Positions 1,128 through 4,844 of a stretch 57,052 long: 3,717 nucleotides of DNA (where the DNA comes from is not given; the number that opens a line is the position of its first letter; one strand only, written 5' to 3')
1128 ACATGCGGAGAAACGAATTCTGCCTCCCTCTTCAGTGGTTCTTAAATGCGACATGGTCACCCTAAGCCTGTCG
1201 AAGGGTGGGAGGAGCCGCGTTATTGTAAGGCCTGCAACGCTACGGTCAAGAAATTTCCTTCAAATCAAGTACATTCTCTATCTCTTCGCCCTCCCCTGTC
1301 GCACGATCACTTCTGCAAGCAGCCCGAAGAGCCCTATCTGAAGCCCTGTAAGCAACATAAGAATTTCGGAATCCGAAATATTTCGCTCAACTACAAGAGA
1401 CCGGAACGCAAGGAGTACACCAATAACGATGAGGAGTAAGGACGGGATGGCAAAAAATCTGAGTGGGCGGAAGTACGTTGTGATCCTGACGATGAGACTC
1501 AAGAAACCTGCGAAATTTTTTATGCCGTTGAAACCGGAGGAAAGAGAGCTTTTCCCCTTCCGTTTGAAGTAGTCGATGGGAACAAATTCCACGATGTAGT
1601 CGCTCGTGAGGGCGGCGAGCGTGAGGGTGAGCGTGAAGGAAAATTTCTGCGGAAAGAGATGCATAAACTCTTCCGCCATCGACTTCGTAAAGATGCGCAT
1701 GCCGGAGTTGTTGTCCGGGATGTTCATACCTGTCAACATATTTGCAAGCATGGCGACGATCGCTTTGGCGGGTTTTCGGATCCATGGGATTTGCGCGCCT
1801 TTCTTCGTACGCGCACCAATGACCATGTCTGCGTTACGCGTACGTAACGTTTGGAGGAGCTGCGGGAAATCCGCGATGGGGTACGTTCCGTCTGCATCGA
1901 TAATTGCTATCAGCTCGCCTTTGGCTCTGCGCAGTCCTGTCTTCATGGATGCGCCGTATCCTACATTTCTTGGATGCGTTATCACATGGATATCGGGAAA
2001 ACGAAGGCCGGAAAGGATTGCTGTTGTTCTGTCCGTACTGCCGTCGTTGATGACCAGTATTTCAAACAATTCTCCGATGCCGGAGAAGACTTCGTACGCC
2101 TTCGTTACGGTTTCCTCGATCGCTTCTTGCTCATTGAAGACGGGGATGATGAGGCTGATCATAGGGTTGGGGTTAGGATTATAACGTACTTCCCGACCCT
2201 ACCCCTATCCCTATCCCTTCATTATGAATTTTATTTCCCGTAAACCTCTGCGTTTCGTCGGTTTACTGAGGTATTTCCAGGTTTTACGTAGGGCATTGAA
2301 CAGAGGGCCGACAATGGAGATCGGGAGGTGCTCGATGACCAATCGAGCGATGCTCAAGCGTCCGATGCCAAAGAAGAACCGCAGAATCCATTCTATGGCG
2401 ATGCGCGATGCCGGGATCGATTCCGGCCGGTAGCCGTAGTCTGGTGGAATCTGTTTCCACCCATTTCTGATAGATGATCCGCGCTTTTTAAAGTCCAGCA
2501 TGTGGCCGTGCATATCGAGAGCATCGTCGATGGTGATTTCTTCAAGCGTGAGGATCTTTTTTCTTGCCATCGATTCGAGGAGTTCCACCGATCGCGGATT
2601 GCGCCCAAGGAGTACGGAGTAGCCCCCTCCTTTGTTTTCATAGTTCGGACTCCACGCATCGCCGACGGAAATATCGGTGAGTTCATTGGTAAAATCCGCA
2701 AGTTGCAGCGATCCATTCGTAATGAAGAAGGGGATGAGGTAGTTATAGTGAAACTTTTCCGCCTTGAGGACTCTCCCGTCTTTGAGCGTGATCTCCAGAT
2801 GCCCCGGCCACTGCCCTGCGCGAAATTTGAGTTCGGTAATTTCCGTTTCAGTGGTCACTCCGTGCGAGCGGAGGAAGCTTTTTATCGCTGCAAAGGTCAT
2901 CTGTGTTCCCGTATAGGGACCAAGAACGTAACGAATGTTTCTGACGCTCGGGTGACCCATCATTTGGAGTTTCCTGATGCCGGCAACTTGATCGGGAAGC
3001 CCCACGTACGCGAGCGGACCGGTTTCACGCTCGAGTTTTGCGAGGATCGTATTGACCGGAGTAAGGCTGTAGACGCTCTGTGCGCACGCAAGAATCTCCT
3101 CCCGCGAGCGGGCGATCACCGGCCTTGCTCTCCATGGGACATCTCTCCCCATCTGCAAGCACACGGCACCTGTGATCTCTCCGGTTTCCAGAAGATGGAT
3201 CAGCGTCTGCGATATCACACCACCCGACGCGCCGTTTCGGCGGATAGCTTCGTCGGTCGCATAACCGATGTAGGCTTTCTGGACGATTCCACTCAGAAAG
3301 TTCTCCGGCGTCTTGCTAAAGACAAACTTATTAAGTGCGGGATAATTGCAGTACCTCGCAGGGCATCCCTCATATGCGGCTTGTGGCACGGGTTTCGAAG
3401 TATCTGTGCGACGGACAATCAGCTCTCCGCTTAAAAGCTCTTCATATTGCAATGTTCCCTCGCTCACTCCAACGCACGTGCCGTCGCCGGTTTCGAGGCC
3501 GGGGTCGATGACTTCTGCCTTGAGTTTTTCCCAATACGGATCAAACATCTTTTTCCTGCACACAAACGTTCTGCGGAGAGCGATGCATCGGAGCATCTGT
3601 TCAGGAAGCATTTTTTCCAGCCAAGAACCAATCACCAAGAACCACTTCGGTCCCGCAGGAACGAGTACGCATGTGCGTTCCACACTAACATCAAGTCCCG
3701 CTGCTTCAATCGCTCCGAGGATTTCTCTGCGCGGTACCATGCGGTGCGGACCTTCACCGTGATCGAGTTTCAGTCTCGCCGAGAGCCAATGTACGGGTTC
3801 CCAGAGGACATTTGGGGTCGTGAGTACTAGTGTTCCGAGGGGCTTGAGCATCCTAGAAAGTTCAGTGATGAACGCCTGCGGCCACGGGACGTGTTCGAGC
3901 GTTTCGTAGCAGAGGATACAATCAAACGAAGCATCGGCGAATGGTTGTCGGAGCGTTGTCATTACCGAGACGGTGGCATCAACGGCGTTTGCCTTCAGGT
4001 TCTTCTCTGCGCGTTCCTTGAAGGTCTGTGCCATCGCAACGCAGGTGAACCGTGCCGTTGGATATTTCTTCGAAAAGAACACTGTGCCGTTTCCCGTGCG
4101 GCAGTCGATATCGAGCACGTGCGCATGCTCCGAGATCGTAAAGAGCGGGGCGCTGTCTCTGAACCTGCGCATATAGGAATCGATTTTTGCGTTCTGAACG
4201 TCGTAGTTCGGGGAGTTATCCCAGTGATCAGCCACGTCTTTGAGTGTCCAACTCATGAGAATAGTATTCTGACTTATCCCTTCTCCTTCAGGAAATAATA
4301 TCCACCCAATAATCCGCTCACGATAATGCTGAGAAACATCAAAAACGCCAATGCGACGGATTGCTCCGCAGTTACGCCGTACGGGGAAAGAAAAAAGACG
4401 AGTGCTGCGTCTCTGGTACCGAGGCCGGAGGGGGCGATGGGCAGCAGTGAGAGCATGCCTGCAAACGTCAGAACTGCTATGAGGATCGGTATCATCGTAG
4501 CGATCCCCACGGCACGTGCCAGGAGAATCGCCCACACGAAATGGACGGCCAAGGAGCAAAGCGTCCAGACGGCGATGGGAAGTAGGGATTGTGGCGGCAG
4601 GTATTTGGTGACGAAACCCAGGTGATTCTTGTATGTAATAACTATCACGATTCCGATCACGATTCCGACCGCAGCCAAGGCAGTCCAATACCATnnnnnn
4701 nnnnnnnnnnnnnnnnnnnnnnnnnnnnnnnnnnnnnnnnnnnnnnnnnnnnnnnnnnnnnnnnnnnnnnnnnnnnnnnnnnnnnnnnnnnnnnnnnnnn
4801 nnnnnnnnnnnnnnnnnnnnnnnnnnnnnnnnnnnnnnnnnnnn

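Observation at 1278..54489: A ~53-kb multi-nonulosonate, sulfated, heavily methylated glycan island next to the 16S gene, with extracytoplasmic GT-C transferases but no classical export or priming machinery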

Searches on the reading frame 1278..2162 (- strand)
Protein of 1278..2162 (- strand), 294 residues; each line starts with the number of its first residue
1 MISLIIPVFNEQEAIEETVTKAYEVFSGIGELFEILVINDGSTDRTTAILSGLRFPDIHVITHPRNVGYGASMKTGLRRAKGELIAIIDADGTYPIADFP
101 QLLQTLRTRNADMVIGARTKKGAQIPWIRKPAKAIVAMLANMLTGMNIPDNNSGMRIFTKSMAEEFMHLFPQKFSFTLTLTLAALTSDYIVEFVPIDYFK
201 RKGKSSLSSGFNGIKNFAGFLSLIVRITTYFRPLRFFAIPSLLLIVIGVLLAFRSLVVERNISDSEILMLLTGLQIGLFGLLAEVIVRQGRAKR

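Call 4: search_protein_families(library=pfam, proteins=[window:1278-2162:-], max_evalue=0.001)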
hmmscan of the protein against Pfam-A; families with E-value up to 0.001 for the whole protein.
window:1278-2162:- (294 aa): 3 families
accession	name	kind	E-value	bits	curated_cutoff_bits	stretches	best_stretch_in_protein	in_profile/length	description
PF00535.33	Glycos_transf_2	-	1.8e-32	113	23.3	1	3-165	1-166/168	Glycosyl transferase family 2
PF10111.15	Glyco_tranf_2_2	-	1.4e-08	35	27.3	1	3-110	1-110/276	Glycosyltransferase like family 2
PF13641.12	Glyco_tranf_2_3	-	2.8e-08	34.5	27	1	2-114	3-119/230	Glycosyltransferase like family 2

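Call 10: find_encoding_contigs(protein=window:1278-2162:-, flank=10000, max_places=6)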
Protein window:1278-2162:- (294 aa): 3 contigs read that carry it; 3 places shown.
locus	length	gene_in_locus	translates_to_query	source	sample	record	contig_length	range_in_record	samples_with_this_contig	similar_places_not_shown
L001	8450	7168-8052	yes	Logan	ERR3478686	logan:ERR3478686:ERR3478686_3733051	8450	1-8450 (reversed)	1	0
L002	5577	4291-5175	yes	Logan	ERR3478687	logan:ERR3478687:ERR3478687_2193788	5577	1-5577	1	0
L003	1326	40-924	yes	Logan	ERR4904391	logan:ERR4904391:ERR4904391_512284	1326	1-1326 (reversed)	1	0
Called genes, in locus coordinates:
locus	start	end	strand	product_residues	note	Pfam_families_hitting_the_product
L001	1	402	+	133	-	?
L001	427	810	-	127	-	PF04138:GtrA_DPMS_TM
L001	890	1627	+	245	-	PF13489:Methyltransf_23 (weak)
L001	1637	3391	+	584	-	-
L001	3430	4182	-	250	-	PF02353:CMAS (weak), PF05724:TPMT (weak), PF13489:Methyltransf_23, PF13847:Methyltransf_31, PF08241:Methyltransf_11, PF08242:Methyltransf_12, PF13649:Methyltransf_25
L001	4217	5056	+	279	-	PF03706:LPG_synthase_TM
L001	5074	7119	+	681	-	PF13489:Methyltransf_23, PF13847:Methyltransf_31, PF08241:Methyltransf_11, PF08242:Methyltransf_12, PF13649:Methyltransf_25, PF04422:FrhB_FdhB_N, PF04432:FrhB_FdhB_C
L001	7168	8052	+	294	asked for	PF00535:Glycos_transf_2, PF10111:Glyco_tranf_2_2, PF13641:Glyco_tranf_2_3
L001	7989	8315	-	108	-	-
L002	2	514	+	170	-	?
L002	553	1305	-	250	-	PF02353:CMAS (weak), PF05724:TPMT (weak), PF13489:Methyltransf_23, PF13847:Methyltransf_31, PF08241:Methyltransf_11, PF08242:Methyltransf_12, PF13649:Methyltransf_25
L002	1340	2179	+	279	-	PF03706:LPG_synthase_TM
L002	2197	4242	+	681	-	PF13489:Methyltransf_23, PF13847:Methyltransf_31, PF08241:Methyltransf_11, PF08242:Methyltransf_12, PF13649:Methyltransf_25, PF04422:FrhB_FdhB_N, PF04432:FrhB_FdhB_C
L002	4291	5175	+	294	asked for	PF00535:Glycos_transf_2, PF10111:Glyco_tranf_2_2, PF13641:Glyco_tranf_2_3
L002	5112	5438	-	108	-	-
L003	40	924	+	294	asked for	PF00535:Glycos_transf_2, PF10111:Glyco_tranf_2_2, PF13641:Glyco_tranf_2_3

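Call 15: search_protein_families(library=ncbifam, proteins=[window:1278-2162:-], max_evalue=0.001)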
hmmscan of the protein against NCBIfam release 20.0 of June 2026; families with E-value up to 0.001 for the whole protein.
window:1278-2162:- (294 aa): 15 families
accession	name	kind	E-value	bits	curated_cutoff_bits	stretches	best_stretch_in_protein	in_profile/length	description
TIGR04182.1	glyco_TIGR04182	equivalog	1.3e-26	93.7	325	1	3-291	3-287/293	S-layer glycoprotein N-glycosyltransferase AglJ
NF058614.1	PPMAGASynPpgS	equivalog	2.2e-25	89.4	370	1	4-177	4-175/226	polyprenyl-phospho-N-acetylgalactosaminyl synthase PpgS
NF041391.1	DPhHxTase_Halo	equivalog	1.8e-23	82.7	375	1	8-214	3-198/213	dolichyl-phosphate hexose transferase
NF007986.1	PRK10714.1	equivalog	5.3e-21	74.9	529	1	2-258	8-254/316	undecaprenyl-phosphate 4-deoxy-4-formamido-L-arabinose transferase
NF047588.1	GlcsyltransPgfSStrep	equivalog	1.7e-18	66.9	500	1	2-286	3-287/308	glycosyltransferase PgfS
TIGR03937.1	PgaC_IcaA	equivalog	1.7e-14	53.6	422.3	1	1-93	46-137/407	poly-beta-1,6-N-acetyl-D-glucosamine synthase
TIGR04283.1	glyco_like_mftF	equivalog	4.4e-13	49.3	182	1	2-110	1-101/221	TIGR04283 family arsenosugar biosynthesis glycosyltransferase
NF007482.0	PRK10073.1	equivalog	2.5e-11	43.2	423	1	2-112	8-116/334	glycosyltransferase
NF041875.1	EPS_EpsD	equivalog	8.7e-11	41.8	370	1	2-147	1-148/325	exopolysaccharide biosynthesis glycosyltransferase EpsD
TIGR03965.1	mycofact_glyco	equivalog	2.5e-10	39.8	280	1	2-93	76-166/467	mycofactocin biosynthesis glycosyltransferase MftF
NF047683.1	TeichurnBiosyTuaG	equivalog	8.1e-10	38.8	400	1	2-109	8-114/252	teichuronic acid biosynthesis protein TuaG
NF010496.0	PRK13915.1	equivalog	2.1e-08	33.6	262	1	2-99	33-134/307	glucosyl-3-phosphoglycerate synthase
NF053739.1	GlytfEpsEBac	equivalog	2.6e-05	23.3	450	1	2-117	3-118/265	glycosyltransferase EpsE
TIGR04242.1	nodulat_NodC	equivalog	3.8e-05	22.8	550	1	3-128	51-178/395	chitooligosaccharide synthase NodC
TIGR03111.1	glyc2_xrt_Gpos1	hypoth_equivalog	0.00029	19.7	363.95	1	2-94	51-144/439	TIGR03111 family XrtG-associated glycosyltransferase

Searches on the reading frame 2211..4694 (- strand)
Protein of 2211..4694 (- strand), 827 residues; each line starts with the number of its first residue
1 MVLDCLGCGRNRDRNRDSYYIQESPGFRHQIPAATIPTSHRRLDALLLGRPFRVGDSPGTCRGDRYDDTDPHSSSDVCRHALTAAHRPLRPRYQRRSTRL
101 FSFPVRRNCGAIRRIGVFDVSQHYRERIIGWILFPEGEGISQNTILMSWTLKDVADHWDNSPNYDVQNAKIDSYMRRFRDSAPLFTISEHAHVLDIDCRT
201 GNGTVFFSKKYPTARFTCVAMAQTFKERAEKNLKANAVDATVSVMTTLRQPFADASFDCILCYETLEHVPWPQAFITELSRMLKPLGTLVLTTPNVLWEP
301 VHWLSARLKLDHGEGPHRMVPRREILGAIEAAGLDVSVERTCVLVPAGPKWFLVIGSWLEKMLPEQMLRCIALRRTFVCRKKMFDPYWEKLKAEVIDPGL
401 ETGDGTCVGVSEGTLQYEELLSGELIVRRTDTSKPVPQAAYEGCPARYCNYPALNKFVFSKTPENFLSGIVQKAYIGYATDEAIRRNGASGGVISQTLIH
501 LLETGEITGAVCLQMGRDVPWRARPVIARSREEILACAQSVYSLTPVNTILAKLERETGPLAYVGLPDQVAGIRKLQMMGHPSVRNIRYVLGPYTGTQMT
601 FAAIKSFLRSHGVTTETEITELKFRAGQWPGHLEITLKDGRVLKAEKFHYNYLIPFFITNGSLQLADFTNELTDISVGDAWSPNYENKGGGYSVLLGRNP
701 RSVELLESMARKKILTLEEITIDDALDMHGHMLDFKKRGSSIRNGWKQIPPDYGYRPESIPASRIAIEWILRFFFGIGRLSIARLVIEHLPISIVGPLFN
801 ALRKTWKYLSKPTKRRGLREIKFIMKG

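Call 4: search_protein_families(library=pfam, proteins=[window:2211-4694:-], max_evalue=0.001)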
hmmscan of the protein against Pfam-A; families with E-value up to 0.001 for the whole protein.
window:2211-4694:- (827 aa): 10 families
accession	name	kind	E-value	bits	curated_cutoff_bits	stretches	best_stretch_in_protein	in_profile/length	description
PF04422.18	FrhB_FdhB_N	-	8.1e-23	80.8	22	1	475-551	2-77/78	Coenzyme F420 hydrogenase/dehydrogenase, beta subunit N-term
PF04432.18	FrhB_FdhB_C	-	9.5e-21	74.7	23.3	1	561-721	4-148/150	Coenzyme F420 hydrogenase/dehydrogenase, beta subunit C terminus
PF08241.18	Methyltransf_11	-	2.6e-15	57.2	21.2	1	194-291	1-95/95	Methyltransferase domain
PF13649.12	Methyltransf_25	-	6.1e-14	52.9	27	1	193-287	1-97/97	Methyltransferase domain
PF13489.12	Methyltransf_23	-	6.3e-12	46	27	1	186-336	19-161/164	Methyltransferase domain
PF13847.12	Methyltransf_31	-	2.9e-09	37.2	27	1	188-296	2-114/145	Methyltransferase domain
PF08242.18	Methyltransf_12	-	3.6e-09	37.7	30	1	194-289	1-98/98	Methyltransferase domain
PF03141.22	Methyltransf_29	-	6e-05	22.2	23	1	171-297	98-223/506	Putative S-adenosyl-L-methionine-dependent methyltransferase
PF05175.20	MTS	-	0.00031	20.9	23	1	190-289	32-136/170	Methyltransferase small domain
PF06080.18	DUF938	-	0.00033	20.9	27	1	189-294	24-140/202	Protein of unknown function (DUF938)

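Call 15: search_protein_families(library=ncbifam, proteins=[window:2211-4256:-], max_evalue=0.001)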
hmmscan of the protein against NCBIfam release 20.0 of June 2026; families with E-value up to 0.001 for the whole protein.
window:2211-4256:- (681 aa): 21 families
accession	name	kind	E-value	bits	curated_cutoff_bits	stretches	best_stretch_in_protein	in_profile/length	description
NF006807.0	PRK09325.1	subfamily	7e-23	81.1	269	1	327-582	9-255/283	coenzyme F420-reducing hydrogenase subunit beta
TIGR03289.1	frhB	equivalog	6e-18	64.9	331.5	1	331-574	10-243/275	coenzyme F420 hydrogenase subunit beta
TIGR01983.1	UbiG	equivalog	4.8e-10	39.1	102.95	1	43-150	49-156/228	bifunctional 2-polyprenyl-6-hydroxyphenol methylase/3-demethylubiquinol 3-O-methyltransferase UbiG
NF045667.1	MTase_DVU1556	equivalog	4.7e-09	36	155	1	38-146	17-120/213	DVU_1556 family methyltransferase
NF041536.1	ArsM_DUF2284_UU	exception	4.8e-09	35.1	575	1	38-163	71-198/459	arsenite methyltransferase/DUF2284 domain selenoprotein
TIGR02072.1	BioC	equivalog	1.2e-08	35.1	184.95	1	42-147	33-134/244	malonyl-ACP O-methyltransferase BioC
NF041675.1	sarc_dimgly_tmase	equivalog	4.7e-07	30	550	1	33-148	56-172/278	sarcosine/dimethylglycine N-methyltransferase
TIGR01934.1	MenG_MenH_UbiE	subfamily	2.3e-06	27.1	158.35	1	17-145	11-141/223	ubiquinone/menaquinone biosynthesis methyltransferase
NF045823.1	PthPhpthDimycoMt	equivalog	2.4e-06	26.9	300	1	46-146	69-167/256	phthiotriol/phenolphthiotriol dimycocerosates methyltransferase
NF045882.1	PLipidMtase_Leg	equivalog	3.5e-06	26.9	390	1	40-145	39-143/207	phospholipid N-methyltransferase PmtA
NF002463.0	PRK01683.1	equivalog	5.6e-06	26.1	297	1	40-158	28-141/258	trans-aconitate 2-methyltransferase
NF045825.1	FAmtase_mtf2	equivalog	7.1e-06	25.4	400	1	45-157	60-170/248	fatty-acid O-methyltransferase Mtf2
NF041537.1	ArsM_AhpD_UU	exception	1.1e-05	24.3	510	1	38-147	71-182/345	arsenite methyltransferase/AhpD domain selenoprotein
NF001241.0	PRK00216.1-2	equivalog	1.8e-05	24.5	327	1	6-146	11-148/231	demethylmenaquinone methyltransferase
NF010703.0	PRK14103.1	equivalog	3e-05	23.6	320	1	31-162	17-141/256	trans-aconitate 2-methyltransferase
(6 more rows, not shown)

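Call 90: search_solved_structures(query=window:2211-4256:-, max_evalue=0.001)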
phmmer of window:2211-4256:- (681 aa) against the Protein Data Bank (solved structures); distinct sequences matched with E-value up to 0.001: 20.
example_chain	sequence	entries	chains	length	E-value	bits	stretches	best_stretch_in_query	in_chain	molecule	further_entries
8riu_B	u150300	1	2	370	8.8e-17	63.7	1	291-573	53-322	Coenzyme F420 hydrogenase/dehydrogenase, beta subunit C terminus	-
9tn7_A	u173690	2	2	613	3.2e-14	55.2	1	341-574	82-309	Coenzyme F420 hydrogenase/dehydrogenase beta subunit domain protein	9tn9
7np8_A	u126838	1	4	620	3e-13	52.1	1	341-575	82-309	Coenzyme F420-dependent sulfite reductase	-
3zfs_C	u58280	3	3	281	7.7e-12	47.4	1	331-537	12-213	F420-REDUCING HYDROGENASE, SUBUNIT BETA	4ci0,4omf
6qii_B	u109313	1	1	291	1.5e-10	43.1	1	332-537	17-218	Coenzyme F420 hydrogenase subunit beta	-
6qgr_B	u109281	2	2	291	1.6e-10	43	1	332-537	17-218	Coenzyme F420 hydrogenase subunit beta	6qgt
3mgg_A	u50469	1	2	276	2e-09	39.4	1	45-145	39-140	Methyltransferase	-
7npa_A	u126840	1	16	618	8.5e-09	37.3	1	341-575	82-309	Coenzyme F420-dependent sulfite reductase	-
9r51_B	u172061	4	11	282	1.3e-08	36.7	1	332-546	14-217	F420-reducing [NiFe]-hydrogenase from Methanothermococcus thermolithotrophicus subunit bet | F420-reducing [NiFe]-hydrogenase from Methanothermococcus thermolit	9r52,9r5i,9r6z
8rja_E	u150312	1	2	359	4.3e-08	35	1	242-578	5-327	Coenzyme F420 hydrogenase/dehydrogenase, beta subunit C terminus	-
3bus_A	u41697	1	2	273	1.1e-07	33.6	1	25-156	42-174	Methyltransferase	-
5dqr_A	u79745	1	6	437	5e-07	31.5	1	345-561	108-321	7-hydroxymethyl chlorophyll a reductase, chloroplastic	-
3cc8_A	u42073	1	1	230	1.7e-05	26.4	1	15-151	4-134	Putative methyltransferase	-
8zc8_A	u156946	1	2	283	2.5e-05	25.8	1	12-146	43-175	MitM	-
21zq_A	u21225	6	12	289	2.7e-05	25.8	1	12-146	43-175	MitM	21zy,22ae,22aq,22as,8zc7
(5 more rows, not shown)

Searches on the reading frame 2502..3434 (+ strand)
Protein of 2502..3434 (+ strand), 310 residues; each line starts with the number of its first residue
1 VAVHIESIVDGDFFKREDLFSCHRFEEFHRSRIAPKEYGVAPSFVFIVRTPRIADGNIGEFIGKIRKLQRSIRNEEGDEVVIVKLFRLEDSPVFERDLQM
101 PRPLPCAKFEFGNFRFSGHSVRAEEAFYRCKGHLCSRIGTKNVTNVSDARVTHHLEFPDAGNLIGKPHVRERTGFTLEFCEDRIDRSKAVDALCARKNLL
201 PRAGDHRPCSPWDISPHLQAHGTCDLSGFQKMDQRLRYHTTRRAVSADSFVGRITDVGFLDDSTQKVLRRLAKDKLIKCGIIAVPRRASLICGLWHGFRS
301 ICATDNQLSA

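Call 39: search_protein_families(library=pfam, proteins=[window:2502-3434:+], max_evalue=1)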
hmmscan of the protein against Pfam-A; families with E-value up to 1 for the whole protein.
window:2502-3434:+ (310 aa): 0 families
